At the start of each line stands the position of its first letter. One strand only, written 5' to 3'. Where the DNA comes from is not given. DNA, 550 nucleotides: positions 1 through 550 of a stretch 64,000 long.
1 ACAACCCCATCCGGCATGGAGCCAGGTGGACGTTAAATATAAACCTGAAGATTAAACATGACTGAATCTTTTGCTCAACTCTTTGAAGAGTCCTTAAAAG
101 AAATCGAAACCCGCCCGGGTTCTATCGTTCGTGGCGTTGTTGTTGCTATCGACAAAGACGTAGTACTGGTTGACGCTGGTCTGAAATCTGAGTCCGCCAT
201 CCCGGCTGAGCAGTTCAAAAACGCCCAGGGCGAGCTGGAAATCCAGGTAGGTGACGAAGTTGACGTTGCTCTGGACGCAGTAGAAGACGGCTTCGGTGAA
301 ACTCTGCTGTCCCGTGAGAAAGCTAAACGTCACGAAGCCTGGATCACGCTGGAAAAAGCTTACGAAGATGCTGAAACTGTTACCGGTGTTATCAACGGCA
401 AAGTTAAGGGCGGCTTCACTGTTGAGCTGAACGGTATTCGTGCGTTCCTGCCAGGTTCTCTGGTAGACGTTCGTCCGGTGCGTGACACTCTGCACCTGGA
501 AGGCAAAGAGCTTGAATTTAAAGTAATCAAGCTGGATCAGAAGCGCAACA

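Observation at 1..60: rpsA initiates without a Shine-Dalgarno sequence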

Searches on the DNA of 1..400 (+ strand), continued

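Call 58: search_with_rna_model(model_id=R2, sources=[L004, L006, L007, L011, L012, L019, L021, L022, L024, L025, L028, L029, L032, L034, L039, L040, L042, L043, L045, L046, L048, L049, L050, L053, L054, L055, L056, L057, L058, L060, L062, L063, L064, L065, L066, L068, L074, L075, L076, L080, L083, L087, L090, L091, L095, L096, L098, L099, L103, L104, L105, L106, L108, L111, L112, L113, L120, L121, L122], max_evalue=5, show_alignments=4)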
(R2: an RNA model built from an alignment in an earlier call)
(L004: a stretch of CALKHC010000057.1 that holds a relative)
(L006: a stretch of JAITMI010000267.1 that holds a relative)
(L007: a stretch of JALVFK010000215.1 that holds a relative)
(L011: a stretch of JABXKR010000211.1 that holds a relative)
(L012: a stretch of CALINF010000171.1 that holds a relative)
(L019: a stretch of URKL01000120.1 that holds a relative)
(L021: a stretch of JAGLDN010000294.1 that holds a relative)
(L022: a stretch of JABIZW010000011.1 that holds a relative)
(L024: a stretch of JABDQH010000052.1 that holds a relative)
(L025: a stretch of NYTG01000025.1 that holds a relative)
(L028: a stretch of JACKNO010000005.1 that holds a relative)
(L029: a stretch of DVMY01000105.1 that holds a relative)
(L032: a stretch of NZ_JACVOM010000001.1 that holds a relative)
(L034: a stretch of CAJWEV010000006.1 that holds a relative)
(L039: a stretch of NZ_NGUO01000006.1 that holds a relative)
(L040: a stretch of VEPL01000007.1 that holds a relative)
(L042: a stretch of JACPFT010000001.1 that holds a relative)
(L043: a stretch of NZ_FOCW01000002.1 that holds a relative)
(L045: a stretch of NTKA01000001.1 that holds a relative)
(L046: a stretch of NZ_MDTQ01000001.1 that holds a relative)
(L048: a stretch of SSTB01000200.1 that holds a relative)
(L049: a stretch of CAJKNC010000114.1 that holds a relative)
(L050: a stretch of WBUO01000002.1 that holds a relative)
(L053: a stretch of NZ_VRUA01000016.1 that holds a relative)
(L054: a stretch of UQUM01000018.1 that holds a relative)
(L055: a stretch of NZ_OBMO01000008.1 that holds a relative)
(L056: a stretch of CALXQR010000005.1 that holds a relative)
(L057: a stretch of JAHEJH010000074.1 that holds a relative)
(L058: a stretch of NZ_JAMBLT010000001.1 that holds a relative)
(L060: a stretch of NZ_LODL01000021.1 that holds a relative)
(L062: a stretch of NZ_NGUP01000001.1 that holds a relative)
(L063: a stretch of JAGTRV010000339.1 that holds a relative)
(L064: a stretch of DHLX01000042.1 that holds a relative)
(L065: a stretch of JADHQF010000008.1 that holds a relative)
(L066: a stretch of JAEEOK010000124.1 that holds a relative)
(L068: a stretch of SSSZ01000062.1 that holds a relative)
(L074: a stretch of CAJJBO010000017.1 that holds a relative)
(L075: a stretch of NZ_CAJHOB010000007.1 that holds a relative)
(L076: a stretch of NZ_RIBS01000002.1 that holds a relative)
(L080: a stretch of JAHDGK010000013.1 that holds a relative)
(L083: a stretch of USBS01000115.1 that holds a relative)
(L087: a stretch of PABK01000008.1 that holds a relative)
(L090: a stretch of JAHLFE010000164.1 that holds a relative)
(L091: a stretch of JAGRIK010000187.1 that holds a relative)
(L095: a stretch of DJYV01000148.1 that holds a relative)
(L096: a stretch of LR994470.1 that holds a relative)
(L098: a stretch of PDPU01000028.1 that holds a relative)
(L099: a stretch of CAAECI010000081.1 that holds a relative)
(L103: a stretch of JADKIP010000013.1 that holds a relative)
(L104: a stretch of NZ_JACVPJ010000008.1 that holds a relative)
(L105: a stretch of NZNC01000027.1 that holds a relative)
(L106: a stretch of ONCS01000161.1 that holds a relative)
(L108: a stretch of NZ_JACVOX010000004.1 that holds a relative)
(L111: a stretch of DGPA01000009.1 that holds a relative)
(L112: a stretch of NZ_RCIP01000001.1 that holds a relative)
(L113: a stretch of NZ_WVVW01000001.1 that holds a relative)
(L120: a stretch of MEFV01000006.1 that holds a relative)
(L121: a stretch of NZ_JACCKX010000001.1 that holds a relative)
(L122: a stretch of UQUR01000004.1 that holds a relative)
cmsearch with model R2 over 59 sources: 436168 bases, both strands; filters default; matches with E-value up to 5: 10.
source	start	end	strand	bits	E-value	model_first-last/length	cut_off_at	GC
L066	3079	3186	-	54.2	2.7e-06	1-111/111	no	0.32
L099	71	175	-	49.4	1.8e-05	1-111/111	no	0.44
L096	1883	1981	+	40.5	0.00058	1-111/111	no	0.39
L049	1761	1859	-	38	0.0015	1-111/111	no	0.37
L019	5757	5855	-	36.8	0.0025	1-111/111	no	0.36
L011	7589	7695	+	30.1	0.034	1-111/111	no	0.33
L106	7973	8077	-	30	0.036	1-111/111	no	0.37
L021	2576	2685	-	29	0.053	1-111/111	no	0.3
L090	12660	12753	+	21.5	0.98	1-111/111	no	0.41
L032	4691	4797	-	19.2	2.4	1-111/111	no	0.41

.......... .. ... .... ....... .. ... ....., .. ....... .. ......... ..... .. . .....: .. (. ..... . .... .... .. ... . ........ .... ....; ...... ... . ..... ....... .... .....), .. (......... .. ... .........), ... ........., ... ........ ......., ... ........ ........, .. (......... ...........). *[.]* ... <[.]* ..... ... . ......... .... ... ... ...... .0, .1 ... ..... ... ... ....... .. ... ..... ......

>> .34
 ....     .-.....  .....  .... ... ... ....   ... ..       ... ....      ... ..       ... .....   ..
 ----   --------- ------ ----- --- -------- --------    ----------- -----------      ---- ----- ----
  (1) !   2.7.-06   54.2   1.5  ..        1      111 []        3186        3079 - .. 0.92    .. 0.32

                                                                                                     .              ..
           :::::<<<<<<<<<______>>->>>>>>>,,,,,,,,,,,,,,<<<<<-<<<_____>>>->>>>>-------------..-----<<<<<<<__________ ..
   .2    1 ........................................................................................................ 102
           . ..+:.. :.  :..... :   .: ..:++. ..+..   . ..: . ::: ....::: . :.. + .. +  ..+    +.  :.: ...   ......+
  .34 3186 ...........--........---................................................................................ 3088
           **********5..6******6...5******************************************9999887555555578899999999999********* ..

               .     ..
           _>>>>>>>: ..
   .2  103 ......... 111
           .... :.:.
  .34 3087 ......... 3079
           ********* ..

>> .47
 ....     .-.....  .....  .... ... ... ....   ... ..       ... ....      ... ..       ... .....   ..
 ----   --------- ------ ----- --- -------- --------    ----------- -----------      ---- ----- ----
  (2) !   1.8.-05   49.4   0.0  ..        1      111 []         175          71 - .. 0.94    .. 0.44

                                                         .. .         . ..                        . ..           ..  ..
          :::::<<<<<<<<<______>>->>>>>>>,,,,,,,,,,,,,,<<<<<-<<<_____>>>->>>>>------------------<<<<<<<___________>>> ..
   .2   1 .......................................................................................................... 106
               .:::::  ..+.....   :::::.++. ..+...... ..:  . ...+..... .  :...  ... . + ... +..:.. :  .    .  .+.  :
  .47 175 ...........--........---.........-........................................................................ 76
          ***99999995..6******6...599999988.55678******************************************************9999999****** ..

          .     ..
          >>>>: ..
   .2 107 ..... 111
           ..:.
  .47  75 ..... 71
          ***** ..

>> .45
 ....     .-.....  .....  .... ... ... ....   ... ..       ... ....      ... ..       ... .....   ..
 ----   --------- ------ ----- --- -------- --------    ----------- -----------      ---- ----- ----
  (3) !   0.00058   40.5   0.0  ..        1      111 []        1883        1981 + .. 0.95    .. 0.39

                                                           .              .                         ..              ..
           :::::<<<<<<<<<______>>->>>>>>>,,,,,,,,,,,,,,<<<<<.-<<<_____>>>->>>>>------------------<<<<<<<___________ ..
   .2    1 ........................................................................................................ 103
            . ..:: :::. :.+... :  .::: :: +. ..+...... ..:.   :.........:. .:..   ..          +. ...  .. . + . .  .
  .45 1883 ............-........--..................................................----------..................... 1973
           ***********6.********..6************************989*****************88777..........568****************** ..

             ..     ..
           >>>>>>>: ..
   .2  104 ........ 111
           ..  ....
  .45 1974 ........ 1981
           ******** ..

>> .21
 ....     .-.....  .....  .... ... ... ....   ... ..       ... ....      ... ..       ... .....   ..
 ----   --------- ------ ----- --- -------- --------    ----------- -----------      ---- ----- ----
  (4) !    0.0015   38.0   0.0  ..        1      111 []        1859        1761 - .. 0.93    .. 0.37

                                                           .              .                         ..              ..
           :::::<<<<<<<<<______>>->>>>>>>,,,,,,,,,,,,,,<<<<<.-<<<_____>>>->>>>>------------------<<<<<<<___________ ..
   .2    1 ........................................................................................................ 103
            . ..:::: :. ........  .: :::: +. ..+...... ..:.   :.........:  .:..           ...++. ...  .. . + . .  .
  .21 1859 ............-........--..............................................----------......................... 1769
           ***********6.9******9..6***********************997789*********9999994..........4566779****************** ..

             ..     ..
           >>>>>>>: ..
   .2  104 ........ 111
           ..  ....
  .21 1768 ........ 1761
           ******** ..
